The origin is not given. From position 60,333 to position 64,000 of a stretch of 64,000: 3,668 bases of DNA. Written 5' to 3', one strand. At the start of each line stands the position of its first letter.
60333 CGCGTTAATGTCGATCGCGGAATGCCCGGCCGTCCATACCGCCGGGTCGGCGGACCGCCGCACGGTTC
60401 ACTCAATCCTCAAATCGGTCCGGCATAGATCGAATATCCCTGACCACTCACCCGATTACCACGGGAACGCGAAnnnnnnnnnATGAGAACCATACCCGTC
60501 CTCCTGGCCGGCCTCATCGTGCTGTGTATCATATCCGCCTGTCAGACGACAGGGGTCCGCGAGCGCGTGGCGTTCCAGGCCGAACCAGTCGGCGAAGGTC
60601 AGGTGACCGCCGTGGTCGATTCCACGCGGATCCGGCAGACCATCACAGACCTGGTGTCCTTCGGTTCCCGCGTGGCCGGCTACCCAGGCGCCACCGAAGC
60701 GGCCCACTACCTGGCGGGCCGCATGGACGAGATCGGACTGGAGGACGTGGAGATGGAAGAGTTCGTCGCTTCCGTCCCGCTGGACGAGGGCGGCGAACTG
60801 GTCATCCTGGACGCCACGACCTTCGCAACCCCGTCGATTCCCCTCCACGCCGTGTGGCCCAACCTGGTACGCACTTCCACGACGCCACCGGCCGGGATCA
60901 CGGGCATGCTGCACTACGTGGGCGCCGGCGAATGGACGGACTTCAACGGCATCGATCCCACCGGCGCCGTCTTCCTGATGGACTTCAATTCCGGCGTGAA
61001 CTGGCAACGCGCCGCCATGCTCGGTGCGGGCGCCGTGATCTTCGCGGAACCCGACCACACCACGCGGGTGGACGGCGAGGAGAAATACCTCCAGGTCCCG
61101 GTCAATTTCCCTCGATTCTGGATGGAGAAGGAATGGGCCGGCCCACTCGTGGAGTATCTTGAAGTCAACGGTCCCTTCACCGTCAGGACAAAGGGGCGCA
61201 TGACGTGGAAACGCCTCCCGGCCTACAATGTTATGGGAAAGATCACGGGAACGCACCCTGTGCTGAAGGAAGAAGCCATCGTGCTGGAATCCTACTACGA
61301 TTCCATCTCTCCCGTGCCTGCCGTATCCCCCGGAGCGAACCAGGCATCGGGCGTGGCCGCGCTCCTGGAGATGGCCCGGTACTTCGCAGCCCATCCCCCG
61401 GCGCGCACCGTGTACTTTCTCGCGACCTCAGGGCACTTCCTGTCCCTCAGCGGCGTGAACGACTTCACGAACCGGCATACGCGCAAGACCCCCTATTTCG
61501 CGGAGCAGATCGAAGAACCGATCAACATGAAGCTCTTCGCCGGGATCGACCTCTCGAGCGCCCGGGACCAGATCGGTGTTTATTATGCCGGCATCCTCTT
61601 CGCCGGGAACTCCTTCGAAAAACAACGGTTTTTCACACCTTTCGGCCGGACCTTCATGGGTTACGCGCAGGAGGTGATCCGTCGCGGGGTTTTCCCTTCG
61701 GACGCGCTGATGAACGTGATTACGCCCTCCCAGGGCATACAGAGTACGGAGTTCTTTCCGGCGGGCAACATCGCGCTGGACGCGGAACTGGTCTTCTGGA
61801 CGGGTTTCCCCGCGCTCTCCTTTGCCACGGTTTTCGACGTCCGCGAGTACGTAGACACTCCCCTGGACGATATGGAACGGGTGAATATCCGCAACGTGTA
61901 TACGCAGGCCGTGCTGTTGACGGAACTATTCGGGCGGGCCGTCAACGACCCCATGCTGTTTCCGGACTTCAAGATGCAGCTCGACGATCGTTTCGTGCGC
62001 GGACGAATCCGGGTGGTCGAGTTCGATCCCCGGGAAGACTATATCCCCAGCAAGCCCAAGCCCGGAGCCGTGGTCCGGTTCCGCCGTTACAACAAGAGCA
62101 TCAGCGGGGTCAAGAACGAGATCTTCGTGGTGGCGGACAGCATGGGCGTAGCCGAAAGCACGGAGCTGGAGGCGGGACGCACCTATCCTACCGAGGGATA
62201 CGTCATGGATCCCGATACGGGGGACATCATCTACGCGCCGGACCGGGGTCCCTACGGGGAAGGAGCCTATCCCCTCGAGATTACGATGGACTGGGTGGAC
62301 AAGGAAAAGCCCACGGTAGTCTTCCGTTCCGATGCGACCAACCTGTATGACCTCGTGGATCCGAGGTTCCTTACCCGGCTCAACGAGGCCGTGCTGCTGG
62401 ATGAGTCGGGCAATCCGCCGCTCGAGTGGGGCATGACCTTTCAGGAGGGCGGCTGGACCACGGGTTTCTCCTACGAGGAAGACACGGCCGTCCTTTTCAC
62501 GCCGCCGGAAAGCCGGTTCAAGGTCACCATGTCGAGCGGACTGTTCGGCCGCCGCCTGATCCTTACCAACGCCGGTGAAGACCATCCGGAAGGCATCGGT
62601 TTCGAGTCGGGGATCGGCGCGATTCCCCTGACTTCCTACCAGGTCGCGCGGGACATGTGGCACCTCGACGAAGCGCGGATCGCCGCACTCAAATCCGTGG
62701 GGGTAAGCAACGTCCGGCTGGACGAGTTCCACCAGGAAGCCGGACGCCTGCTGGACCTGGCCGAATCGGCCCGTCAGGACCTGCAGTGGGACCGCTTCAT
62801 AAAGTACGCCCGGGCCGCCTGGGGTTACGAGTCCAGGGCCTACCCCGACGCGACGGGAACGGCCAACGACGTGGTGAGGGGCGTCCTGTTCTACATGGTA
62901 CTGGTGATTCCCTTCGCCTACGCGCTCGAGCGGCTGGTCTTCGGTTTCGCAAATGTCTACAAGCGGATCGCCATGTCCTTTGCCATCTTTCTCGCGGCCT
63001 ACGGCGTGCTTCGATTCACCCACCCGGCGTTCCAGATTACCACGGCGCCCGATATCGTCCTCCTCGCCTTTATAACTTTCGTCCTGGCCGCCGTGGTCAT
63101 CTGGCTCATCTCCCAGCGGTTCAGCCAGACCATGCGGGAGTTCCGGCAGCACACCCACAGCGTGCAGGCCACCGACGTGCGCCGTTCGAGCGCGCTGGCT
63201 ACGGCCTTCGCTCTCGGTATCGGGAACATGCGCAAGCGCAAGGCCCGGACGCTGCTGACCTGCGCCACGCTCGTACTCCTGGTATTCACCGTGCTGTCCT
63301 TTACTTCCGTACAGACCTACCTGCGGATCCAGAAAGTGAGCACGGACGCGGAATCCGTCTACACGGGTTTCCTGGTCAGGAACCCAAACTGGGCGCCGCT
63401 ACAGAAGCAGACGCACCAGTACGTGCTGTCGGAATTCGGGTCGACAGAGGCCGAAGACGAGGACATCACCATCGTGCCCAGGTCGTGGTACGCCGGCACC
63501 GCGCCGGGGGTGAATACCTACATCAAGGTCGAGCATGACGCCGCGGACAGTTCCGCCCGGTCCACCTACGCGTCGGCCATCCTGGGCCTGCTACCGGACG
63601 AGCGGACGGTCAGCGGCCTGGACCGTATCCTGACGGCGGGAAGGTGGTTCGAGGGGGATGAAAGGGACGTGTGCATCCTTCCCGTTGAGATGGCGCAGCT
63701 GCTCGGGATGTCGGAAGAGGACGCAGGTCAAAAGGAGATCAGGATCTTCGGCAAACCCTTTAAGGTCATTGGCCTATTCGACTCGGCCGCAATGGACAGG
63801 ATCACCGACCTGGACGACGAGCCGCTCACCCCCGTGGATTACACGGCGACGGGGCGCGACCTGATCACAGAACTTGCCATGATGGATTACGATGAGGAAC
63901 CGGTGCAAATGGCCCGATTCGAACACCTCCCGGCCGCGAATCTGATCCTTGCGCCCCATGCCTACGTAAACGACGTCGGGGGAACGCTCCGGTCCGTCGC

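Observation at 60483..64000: A giant lipoprotein fusing a metal-ligand-less M28-peptidase-like domain to FtsX/MacB permease modules; missing from the ORF track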

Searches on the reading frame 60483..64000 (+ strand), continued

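Call 6: find_encoding_contigs(protein=P0001, flank=10000, max_places=3)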
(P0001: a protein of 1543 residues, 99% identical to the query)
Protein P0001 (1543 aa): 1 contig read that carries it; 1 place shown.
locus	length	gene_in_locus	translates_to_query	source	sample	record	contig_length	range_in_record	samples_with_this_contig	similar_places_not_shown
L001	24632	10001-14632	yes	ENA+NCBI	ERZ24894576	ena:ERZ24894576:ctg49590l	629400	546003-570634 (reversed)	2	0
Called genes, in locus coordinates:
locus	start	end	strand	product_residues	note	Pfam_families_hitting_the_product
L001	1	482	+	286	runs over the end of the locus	-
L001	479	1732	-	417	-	PF05977:MFS_3, PF07690:MFS_1, PF12832:MFS_1_like (faint), PF07690:MFS_1 (weak)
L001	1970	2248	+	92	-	-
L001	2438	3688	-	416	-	PF07498:Rho_N, PF07497:Rho_RNA_bind, PF00006:ATP-synt_ab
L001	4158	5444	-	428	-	PF12911:OppC_N, PF00528:BPD_transp_1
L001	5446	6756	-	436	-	PF19300:BPD_transp_1_N, PF00528:BPD_transp_1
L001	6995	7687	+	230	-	PF00528:BPD_transp_1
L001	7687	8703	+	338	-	PF00005:ABC_tran, PF13304:AAA_21 (faint), PF03459:TOBE (weak)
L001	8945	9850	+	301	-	PF05721:PhyH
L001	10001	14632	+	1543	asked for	PF04389:Peptidase_M28, PF02687:FtsX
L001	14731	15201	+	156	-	PF07883:Cupin_2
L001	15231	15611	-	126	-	PF01850:PIN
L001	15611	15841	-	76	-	-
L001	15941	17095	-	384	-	-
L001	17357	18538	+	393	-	PF00174:Oxidored_molyb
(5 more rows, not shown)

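Call 10: search_protein_families(library=pfam, proteins=[P0001, P0026, P0034, P0054, P0087, P0120], max_evalue=1)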
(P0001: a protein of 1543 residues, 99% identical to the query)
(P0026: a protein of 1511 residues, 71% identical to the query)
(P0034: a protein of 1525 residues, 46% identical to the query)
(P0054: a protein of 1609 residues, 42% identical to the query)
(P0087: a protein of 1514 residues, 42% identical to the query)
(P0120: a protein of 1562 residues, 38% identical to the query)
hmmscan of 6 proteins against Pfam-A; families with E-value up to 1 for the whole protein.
P0001 (1543 aa): 4 families
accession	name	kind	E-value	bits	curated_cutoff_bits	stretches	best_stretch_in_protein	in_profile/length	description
PF02687.27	FtsX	-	1.2e-14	54.9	25.5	1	1224-1334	6-118/120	FtsX-like permease C-terminal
PF04389.22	Peptidase_M28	-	4.1e-11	43.4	21.3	1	249-333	1-81/193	Peptidase family M28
PF12704.14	MacB_PCD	-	3.7e-05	24.5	27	1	924-1117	2-172/207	MacB-like periplasmic core domain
PF06814.19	GOST_TM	-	0.92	9.5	25.2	0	801-947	83-204/246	GOST, seven transmembrane domain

P0026 (1511 aa): 4 families
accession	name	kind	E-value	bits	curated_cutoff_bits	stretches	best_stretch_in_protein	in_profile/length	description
PF02687.27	FtsX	-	5.5e-14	52.7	25.5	1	1239-1350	5-118/120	FtsX-like permease C-terminal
PF04389.22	Peptidase_M28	-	1.9e-10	41.2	21.3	1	259-479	1-179/193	Peptidase family M28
PF02225.27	PA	-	0.0023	18.4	23.9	1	157-230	16-93/95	PA domain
PF24838.2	8xMP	-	0.49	10.7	30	0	840-898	22-80/136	Octameric membrane protein family (8xMP)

P0034 (1525 aa): 2 families
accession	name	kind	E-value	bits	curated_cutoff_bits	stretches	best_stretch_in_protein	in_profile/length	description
PF02687.27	FtsX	-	4.1e-13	49.9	25.5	1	1255-1366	5-118/120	FtsX-like permease C-terminal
PF04389.22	Peptidase_M28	-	3.7e-08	33.8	21.3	1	250-331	1-78/193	Peptidase family M28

P0054 (1609 aa): 3 families
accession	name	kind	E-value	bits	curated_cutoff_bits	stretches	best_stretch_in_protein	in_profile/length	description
PF02687.27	FtsX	-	4.8e-15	56.1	25.5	1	1332-1443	5-118/120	FtsX-like permease C-terminal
PF04389.22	Peptidase_M28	-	1e-08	35.6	21.3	1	234-319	1-79/193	Peptidase family M28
PF12704.14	MacB_PCD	-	2.2e-07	31.8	27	1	1030-1216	1-176/207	MacB-like periplasmic core domain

P0087 (1514 aa): 5 families
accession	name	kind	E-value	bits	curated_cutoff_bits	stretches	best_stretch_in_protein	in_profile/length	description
PF02687.27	FtsX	-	1e-12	48.6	25.5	1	1231-1342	5-118/120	FtsX-like permease C-terminal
PF04389.22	Peptidase_M28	-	3.4e-09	37.2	21.3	1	264-382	1-104/193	Peptidase family M28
PF12704.14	MacB_PCD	-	2e-07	31.9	27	1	965-1127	42-195/207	MacB-like periplasmic core domain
PF02225.27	PA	-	0.0024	18.4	23.9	1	165-237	14-95/95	PA domain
PF17272.7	DUF5337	-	0.9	9.9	27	1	844-883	24-61/74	Family of unknown function (DUF5337)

P0120 (1562 aa): 4 families
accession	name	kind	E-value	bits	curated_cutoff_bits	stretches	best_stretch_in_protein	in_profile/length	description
PF02687.27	FtsX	-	2.2e-11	44.3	25.5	1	1285-1402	5-118/120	FtsX-like permease C-terminal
PF04389.22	Peptidase_M28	-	1.5e-08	35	21.3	1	228-312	1-79/193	Peptidase family M28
PF12704.14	MacB_PCD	-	7.4e-06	26.8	27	1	1084-1175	87-173/207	MacB-like periplasmic core domain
PF10326.15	7TM_GPCR_Str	-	0.0037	17.1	22.4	1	902-1006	120-228/307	Serpentine type 7TM GPCR chemoreceptor Str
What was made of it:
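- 60795..61217 (+): PA (protease-associated) domain inserted in the M28 fold (aa ~105-245). Pfam PA is weak in homologues P0026 and P0087, E 0.002 (call 10).
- On Type VII ABC (MacB/FtsX) permease: FtsX PF02687, E 1e-14 in P0001 (call 10).
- Checked: It is seen only in P0001 (call 10).
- FtsX E 1e-14 (call 10).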

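Call 14: find_encoding_contigs(protein=P0054, flank=8000, max_places=1)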
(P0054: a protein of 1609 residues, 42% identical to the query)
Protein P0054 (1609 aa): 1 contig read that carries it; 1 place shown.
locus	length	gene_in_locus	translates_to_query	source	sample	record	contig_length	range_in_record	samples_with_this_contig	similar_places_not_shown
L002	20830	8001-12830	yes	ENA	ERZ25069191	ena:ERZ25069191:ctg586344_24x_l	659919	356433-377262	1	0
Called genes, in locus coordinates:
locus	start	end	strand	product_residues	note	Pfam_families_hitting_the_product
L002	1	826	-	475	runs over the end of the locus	PF01225:Mur_ligase, PF08245:Mur_ligase_M, PF02875:Mur_ligase_C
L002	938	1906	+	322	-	PF00535:Glycos_transf_2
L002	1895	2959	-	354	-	PF00155:Aminotran_1_2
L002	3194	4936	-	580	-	PF13328:HD_4, PF01966:HD, PF04607:RelA_SpoT, PF02824:TGS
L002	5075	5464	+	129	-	PF07009:NusG_II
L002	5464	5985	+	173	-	PF07456:Hpre_diP_synt_I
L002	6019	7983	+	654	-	PF20581:DUF6785, PF20580:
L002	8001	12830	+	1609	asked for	PF04389:Peptidase_M28, PF12704:MacB_PCD (weak), PF02687:FtsX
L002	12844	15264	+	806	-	-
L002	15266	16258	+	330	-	-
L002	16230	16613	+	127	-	PF05402:PqqD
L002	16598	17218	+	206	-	-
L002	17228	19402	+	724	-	PF23139:OB_YrrC, PF14520:HHH_5, PF14490:HHH_RecD2, PF13245:AAA_19, PF13604:AAA_30, PF13401:AAA_22 (weak), PF18335:SH3_13, PF13538:UvrD_C_2, +2 more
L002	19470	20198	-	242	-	PF06283:ThuA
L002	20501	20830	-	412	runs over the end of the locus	PF01565:FAD_binding_4, PF02913:FAD-oxidase_C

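Call 15: find_encoding_contigs(protein=P0087, flank=8000, max_places=1)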
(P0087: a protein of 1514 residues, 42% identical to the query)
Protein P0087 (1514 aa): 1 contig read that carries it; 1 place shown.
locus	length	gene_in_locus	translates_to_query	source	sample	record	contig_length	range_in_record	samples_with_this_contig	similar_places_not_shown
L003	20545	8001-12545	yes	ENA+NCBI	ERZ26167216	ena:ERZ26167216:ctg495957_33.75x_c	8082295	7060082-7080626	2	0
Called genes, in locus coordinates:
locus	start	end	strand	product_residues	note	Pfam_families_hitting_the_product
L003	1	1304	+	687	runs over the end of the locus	PF20581:DUF6785, PF20580:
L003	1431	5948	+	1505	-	PF04389:Peptidase_M28 (weak), PF02687:FtsX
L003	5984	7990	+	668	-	PF20581:DUF6785, PF20580:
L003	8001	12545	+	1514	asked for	PF04389:Peptidase_M28, PF12704:MacB_PCD (weak), PF02687:FtsX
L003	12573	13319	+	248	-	PF05721:PhyH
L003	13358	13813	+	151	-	-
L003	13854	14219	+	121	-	PF01261:AP_endonuc_2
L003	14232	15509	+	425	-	PF02675:AdoMet_dc, PF17284:Spermine_synt_N, PF01564:Spermine_synth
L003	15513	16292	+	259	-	PF23023:Anti-Pycsar_Apyc1, PF00753:Lactamase_B, PF12706:Lactamase_B_2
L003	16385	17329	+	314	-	PF00149:Metallophos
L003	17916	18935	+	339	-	PF01261:AP_endonuc_2, PF03786:UxuA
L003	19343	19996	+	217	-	-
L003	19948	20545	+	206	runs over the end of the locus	-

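Call 16: find_encoding_contigs(protein=P0034, flank=8000, max_places=1)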
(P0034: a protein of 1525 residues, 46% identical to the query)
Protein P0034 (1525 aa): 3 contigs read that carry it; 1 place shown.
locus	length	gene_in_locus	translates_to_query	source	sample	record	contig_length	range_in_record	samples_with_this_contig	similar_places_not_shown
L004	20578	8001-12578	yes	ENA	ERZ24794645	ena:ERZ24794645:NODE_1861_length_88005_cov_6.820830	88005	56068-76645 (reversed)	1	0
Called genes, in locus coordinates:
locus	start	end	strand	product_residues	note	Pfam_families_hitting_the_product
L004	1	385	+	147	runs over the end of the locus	PF01713:Smr (weak)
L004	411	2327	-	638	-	PF02065:Melibiase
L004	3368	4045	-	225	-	PF02311:AraC_binding (weak), PF01050:MannoseP_isomer (faint), PF07883:Cupin_2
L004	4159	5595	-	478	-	PF00884:Sulfatase, PF01663:Phosphodiest (faint), PF16347:SGSH_C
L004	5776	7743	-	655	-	PF16177:ACAS_N, PF00501:AMP-binding, PF13193:AMP-binding_C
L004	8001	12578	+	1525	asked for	PF04389:Peptidase_M28, PF02687:FtsX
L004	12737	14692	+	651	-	PF20581:DUF6785, PF20580:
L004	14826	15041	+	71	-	PF07311:Dodecin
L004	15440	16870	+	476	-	PF06253:MTTB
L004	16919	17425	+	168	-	-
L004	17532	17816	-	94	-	-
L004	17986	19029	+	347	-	PF01208:URO-D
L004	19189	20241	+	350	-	PF24316:Tli3 (faint), PF13088:BNR_2, PF13859:BNR_3, PF21471:Reelin_subrepeat-B (faint), PF02012:BNR (faint)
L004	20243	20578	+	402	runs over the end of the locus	PF01411:tRNA-synt_2c, PF07973:tRNA_SAD, PF02272:DHHA1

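Call 17: find_encoding_contigs(protein=P0026, flank=8000, max_places=1)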
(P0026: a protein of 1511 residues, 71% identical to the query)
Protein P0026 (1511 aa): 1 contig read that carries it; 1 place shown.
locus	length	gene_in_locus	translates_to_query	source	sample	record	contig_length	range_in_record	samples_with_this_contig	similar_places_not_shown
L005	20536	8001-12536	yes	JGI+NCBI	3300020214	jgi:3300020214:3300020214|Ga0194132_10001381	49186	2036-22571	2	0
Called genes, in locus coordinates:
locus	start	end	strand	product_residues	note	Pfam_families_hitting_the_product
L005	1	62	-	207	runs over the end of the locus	PF13103:TonB_2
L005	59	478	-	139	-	PF02472:ExbD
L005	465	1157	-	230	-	PF01618:MotA_ExbB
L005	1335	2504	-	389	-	PF17785:PUA_3, PF10672:Methyltrans_SAM, PF02475:TRM5-TYW2_MTfase (weak), PF06325:PrmA (weak), PF01728:FtsJ, PF03602:Cons_hypoth95, PF13649:Methyltransf_25, PF13847:Methyltransf_31, +3 more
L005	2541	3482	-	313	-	PF08240:ADH_N, PF00107:ADH_zinc_N, PF13602:ADH_zinc_N_2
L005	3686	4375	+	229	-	PF00528:BPD_transp_1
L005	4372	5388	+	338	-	PF00005:ABC_tran, PF13304:AAA_21 (weak), PF03459:TOBE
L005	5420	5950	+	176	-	PF01112:Asparaginase_2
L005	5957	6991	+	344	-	PF01112:Asparaginase_2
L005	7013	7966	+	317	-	PF05721:PhyH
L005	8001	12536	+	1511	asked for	PF04389:Peptidase_M28, PF02687:FtsX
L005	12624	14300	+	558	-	PF00749:tRNA-synt_1c, PF03950:tRNA-synt_1c_C, PF20974:tRNA-synt_1c_C2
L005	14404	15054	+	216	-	-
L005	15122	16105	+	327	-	PF00294:PfkB, PF08543:Phos_pyr_kin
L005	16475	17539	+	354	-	PF14486:DUF4432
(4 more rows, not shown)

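Call 18: search_protein_families(library=pfam, proteins=[L002:6019-7983:+, L004:12737-14692:+, L002:12844-15264:+, L002:15266-16258:+], max_evalue=0.01)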
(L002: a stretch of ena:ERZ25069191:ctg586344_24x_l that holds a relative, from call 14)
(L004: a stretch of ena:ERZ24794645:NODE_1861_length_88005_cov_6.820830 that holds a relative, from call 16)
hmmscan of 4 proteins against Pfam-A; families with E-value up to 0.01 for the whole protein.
L002:6019-7983:+ (654 aa): 2 families
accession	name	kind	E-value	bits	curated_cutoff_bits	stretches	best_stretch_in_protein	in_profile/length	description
PF20581.3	DUF6785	-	6.9e-125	417.8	25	1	20-517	3-498/498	Family of unknown function (DUF6785)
PF20580.3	DUF6784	-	8.5e-31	106.6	26.4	1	552-646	1-95/101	Domain of unknown function (DUF6784)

L004:12737-14692:+ (651 aa): 2 families
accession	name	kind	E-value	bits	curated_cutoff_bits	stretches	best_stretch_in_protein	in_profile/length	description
PF20581.3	DUF6785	-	7.4e-139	463.9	25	1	23-516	1-498/498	Family of unknown function (DUF6785)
PF20580.3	DUF6784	-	1.3e-30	106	26.4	1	550-645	1-96/101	Domain of unknown function (DUF6784)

L002:12844-15264:+ (806 aa): 0 families

L002:15266-16258:+ (330 aa): 0 families

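Call 32: find_encoding_contigs(protein=P0120, flank=8000, max_places=1)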
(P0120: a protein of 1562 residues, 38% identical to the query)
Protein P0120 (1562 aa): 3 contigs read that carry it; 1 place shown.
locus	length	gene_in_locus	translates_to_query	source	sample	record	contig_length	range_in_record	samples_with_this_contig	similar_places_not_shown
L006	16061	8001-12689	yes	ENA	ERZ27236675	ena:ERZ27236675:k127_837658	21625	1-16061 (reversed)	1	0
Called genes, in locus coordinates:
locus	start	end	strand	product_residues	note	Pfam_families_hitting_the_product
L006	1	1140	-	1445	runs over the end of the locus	PF07090:GATase1_like (weak), PF01835:MG2 (weak)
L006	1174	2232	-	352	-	-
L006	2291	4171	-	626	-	-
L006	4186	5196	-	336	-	PF01408:GFO_IDH_MocA, PF02894:GFO_IDH_MocA_C, PF22725:GFO_IDH_MocA_C3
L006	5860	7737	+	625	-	PF20581:DUF6785, PF20580:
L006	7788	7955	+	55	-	-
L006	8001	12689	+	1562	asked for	PF04389:Peptidase_M28 (weak), PF12704:MacB_PCD (weak), PF02687:FtsX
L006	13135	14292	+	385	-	PF01073:3Beta_HSD, PF01370:Epimerase, PF02719:Polysacc_synt_2, PF05368:NmrA (weak), PF07993:NAD_binding_4, PF16363:GDP_Man_Dehyd, PF01370:Epimerase, PF16363:GDP_Man_Dehyd, +2 more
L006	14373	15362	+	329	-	PF00288:GHMP_kinases_N (weak), PF08544:GHMP_kinases_C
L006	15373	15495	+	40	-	-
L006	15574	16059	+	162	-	?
